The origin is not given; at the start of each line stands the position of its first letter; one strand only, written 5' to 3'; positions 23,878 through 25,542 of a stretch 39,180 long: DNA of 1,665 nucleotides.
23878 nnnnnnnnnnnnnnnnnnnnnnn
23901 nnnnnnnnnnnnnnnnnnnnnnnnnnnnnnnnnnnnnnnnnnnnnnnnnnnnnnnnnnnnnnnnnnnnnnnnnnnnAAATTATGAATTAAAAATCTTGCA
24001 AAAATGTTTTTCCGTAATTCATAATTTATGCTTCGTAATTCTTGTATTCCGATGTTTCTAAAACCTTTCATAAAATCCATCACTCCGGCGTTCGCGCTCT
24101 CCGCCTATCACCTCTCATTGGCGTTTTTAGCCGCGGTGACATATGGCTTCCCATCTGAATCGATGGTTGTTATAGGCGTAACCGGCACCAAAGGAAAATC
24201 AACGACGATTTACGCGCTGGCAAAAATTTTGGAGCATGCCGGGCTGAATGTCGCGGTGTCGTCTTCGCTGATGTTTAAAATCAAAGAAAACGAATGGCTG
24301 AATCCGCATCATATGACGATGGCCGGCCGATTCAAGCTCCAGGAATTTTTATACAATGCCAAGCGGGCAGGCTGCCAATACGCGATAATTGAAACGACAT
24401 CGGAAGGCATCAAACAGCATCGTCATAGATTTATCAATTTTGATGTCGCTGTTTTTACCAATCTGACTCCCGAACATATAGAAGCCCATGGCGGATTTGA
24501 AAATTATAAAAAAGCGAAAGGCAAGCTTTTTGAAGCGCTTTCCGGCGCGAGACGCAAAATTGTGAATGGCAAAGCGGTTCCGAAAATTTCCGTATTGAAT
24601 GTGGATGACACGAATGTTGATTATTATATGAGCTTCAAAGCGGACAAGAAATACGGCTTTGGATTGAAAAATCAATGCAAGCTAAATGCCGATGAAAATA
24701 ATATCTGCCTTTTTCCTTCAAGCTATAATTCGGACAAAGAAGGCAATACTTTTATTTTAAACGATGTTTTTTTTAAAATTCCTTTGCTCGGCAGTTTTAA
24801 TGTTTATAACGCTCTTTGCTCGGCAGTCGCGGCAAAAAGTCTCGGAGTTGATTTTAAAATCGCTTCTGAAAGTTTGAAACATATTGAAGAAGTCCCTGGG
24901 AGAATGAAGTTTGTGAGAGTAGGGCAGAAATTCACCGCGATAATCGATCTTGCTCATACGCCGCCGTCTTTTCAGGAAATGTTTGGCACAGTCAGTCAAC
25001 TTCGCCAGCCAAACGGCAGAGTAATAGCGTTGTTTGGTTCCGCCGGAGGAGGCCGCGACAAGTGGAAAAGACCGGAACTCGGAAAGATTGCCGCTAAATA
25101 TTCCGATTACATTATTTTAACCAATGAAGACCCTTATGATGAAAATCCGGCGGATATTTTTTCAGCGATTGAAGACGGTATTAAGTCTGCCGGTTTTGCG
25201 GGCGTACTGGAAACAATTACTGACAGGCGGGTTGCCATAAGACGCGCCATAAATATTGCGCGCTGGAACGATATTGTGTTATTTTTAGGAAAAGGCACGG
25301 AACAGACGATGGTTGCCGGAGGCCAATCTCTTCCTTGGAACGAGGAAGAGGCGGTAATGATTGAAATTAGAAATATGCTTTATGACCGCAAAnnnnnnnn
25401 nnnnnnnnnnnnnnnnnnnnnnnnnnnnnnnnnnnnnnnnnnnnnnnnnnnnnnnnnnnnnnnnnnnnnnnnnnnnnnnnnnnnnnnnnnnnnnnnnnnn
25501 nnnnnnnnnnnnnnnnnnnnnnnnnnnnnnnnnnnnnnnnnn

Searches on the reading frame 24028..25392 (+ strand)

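Call 67: search_protein_families(library=pfam, proteins=[window:24028-25392:+], max_evalue=0.001)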
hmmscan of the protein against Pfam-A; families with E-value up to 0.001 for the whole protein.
window:24028-25392:+ (455 aa): 2 families
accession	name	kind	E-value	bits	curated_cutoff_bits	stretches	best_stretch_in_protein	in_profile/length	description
PF08245.18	Mur_ligase_M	-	8.2e-39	134.1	24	1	51-269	1-200/200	Mur ligase middle domain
PF02875.26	Mur_ligase_C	-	1.5e-22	81.2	28.4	1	291-423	1-127/127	Mur ligase, glutamate ligase domain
